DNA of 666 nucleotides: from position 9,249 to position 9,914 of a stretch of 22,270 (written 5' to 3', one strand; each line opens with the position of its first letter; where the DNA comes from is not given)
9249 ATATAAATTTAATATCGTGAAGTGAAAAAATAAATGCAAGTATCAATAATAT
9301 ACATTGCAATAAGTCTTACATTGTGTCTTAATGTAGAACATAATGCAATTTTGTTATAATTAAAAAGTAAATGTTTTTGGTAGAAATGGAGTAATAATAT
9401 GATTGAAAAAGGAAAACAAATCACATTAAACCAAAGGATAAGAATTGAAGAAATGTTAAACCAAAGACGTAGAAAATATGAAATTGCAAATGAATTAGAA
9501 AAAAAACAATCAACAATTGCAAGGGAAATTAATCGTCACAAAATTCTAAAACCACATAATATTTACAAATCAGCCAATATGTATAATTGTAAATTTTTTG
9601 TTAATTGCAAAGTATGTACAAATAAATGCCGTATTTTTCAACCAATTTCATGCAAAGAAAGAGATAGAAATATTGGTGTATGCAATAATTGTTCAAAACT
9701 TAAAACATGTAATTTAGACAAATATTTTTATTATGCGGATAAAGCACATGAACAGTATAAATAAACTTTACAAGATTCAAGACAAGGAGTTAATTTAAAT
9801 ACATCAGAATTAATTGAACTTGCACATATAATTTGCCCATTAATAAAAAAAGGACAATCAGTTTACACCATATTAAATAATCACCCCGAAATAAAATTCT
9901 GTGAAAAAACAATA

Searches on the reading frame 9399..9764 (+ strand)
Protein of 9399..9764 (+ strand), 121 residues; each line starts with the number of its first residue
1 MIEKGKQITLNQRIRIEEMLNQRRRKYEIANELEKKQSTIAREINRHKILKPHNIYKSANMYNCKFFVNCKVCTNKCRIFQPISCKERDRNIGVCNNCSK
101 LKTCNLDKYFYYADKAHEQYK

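Call 9: search_protein_families(library=pfam, proteins=[window:9399-9764:+], max_evalue=0.01)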
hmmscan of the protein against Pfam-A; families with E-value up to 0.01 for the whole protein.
window:9399-9764:+ (121 aa): 1 family
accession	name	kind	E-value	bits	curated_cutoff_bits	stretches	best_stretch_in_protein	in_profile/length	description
PF13936.12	HTH_38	-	4.8e-08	33.1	27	1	4-47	1-44/44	Helix-turn-helix domain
